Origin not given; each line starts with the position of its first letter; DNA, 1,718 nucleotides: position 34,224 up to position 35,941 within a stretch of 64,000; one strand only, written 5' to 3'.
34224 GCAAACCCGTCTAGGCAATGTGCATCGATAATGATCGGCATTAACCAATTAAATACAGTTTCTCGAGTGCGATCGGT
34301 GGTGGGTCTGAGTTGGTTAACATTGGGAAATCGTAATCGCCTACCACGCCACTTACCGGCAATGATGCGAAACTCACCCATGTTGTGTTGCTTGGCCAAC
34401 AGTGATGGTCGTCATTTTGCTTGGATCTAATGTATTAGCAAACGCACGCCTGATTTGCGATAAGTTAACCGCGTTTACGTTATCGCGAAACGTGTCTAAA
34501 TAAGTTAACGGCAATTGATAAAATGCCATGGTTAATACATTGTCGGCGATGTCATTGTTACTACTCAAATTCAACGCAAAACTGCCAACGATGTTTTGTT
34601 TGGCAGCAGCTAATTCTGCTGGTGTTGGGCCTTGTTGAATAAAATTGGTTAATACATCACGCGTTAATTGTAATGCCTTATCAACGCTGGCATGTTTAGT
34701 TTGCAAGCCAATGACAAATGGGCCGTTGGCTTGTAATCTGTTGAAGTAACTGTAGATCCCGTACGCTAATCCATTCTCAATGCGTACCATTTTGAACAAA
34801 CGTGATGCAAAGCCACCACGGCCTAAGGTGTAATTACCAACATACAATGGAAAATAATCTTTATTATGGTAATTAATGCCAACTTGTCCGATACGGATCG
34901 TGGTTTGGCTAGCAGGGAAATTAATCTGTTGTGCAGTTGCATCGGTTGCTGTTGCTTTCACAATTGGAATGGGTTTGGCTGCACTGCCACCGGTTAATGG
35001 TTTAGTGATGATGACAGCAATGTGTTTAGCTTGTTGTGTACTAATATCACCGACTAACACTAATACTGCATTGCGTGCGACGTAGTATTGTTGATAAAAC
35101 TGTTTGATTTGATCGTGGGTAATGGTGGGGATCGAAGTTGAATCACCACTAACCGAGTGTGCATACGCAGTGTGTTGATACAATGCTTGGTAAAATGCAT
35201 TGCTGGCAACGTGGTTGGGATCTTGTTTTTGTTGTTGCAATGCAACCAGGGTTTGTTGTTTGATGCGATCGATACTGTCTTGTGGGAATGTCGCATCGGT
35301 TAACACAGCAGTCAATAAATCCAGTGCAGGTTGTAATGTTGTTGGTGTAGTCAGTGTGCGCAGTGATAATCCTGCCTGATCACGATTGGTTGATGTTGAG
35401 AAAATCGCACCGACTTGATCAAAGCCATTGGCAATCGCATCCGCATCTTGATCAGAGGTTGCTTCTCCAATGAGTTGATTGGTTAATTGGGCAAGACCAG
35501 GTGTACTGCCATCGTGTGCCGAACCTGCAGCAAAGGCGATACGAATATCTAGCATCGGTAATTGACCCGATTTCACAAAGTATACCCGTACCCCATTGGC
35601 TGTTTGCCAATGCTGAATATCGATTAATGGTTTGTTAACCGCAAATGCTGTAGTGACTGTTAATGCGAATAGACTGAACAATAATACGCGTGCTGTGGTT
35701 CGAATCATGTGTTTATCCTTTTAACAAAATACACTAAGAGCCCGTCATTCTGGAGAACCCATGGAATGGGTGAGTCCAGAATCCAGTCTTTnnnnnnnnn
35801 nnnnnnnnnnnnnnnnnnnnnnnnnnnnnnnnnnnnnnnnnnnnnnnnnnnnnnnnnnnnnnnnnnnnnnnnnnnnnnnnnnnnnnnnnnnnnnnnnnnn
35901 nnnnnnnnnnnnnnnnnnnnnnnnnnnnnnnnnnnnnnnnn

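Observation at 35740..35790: A MITE copy supplies the C-terminal 14 residues and stop codon of an M16 protease gene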

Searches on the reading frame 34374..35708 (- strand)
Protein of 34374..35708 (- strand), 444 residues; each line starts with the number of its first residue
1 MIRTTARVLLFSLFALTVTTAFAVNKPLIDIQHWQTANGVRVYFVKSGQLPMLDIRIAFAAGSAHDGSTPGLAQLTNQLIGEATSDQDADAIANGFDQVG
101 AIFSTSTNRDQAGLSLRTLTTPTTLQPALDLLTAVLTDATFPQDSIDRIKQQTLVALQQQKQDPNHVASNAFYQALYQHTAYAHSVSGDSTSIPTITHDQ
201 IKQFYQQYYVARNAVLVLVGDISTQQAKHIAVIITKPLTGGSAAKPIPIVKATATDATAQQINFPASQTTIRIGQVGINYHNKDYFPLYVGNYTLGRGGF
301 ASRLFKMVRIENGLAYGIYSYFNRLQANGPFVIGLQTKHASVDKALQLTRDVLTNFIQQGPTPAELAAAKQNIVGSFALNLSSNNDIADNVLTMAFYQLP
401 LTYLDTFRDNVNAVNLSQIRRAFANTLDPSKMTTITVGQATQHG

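Call 10: search_protein_families(library=pfam, proteins=[window:34374-35708:-])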
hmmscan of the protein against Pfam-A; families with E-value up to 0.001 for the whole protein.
window:34374-35708:- (444 aa): 2 families
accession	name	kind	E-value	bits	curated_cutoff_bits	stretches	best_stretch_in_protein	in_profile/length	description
PF05193.26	Peptidase_M16_C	-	2.4e-33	116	23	1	195-372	1-180/181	Peptidase M16 inactive domain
PF00675.25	Peptidase_M16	-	9.9e-13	48.7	22.3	1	55-188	15-147/149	Insulinase (Peptidase family M16)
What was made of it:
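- Checked: It carries the Pfam domains Peptidase_M16 and Peptidase_M16_C (call 10).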

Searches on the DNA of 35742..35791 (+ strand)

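Call 54: build_rna_model(alignment_id=A3, structure=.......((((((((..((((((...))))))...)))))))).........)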
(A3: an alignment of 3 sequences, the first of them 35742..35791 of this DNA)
Model R1 built from alignment A3 (3 sequences, 52 columns); structure: as given.
model positions 50; base pairs 14; branch points 0; effective number of sequences 2.49; information 1.107 bits per position. Calibrated on 0.2 Mb of random sequence (short: E-values are rough).
structure used (alignment columns):
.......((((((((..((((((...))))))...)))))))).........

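Call 55: search_with_rna_model(model_id=R1, source=window, filters=off, max_evalue=10, show_alignments=0)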
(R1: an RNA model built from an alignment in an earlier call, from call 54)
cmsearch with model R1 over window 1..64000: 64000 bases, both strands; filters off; matches with E-value up to 10: 16.
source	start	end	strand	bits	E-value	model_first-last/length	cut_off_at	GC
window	17280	17329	+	81.4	9.2e-19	1-50/50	no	0.58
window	35742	35791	+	81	1.2e-18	1-50/50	no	0.5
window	55498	55547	-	80.2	1.9e-18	1-50/50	no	0.54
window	9933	9984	-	29.9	1.9e-05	1-50/50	no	0.52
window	57081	57144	+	18.2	0.019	1-50/50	no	0.52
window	17428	17451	-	13.1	0.39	6-45/50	no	0.5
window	60034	60090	-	11.8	0.87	1-50/50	no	0.3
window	61219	61231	+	10.5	1.9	17-29/50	no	0.54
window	39130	39161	+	10.2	2.2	1-50/50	no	0.66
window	55507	55542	+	9.6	3.1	6-41/50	no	0.5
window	9940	9979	+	9.5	3.4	1-50/50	no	0.52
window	41777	41793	-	8.8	5.2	1-50/50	no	0.41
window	58015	58042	-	8.6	5.8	1-50/50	no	0.43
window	17285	17320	-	8.5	6.3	6-41/50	no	0.58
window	35747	35782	-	8.2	7.4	6-41/50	no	0.47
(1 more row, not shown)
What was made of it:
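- Checked: A covariance model scores the three canonical copies at 80-81 bits, the 9939 variant at 30 bits and the 57081 copy at 18 bits (call 55).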

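Call 56: search_with_rna_model(model_id=R1, sources=[L001, L002, L003, L005, L008, L019, L022, L023, L025, L026, L031, L032, L033, L034, L035], max_evalue=1)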
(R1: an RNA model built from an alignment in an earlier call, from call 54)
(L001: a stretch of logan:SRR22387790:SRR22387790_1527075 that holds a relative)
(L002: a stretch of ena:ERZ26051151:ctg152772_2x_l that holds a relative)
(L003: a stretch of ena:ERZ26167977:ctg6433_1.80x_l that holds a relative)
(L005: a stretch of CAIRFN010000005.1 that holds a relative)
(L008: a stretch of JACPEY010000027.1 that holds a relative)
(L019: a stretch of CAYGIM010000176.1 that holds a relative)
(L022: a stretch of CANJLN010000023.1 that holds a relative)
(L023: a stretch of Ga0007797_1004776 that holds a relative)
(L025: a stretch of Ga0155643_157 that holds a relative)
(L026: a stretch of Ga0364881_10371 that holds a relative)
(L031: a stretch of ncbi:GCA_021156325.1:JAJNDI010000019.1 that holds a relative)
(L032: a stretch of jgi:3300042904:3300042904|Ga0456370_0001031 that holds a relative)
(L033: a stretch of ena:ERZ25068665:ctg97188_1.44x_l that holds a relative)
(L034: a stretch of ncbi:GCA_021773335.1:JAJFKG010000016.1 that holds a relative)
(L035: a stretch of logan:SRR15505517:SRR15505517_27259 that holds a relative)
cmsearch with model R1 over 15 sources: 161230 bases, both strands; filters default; matches with E-value up to 1: 17.
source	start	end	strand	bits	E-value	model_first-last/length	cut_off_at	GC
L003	3601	3650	-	81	3e-18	1-50/50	no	0.5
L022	1844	1884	+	36.8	7.7e-07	1-50/50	no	0.61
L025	9216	9249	-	35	2.3e-06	1-50/50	no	0.44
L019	1794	1839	+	33.9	4.4e-06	1-50/50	no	0.5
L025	2240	2273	+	30.6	3.1e-05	1-50/50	no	0.53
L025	2136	2171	-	30.1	4.2e-05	1-50/50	no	0.53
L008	287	358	+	28.3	0.00012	1-50/50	no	0.49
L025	11847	11882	-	23.5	0.0021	1-50/50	no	0.47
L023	1948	1989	+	20.7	0.011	1-50/50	no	0.45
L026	10956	10998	+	20.5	0.013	1-50/50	no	0.58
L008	345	395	-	19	0.031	1-50/50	no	0.55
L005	294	342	+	17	0.1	1-50/50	no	0.55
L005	711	756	-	14.8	0.37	1-50/50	no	0.59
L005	669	717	+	14.7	0.38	1-50/50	no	0.57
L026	4030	4062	+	14.2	0.54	1-50/50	no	0.48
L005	3513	3558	+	13.9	0.65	1-50/50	no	0.54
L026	4076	4116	-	13.8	0.68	1-50/50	no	0.56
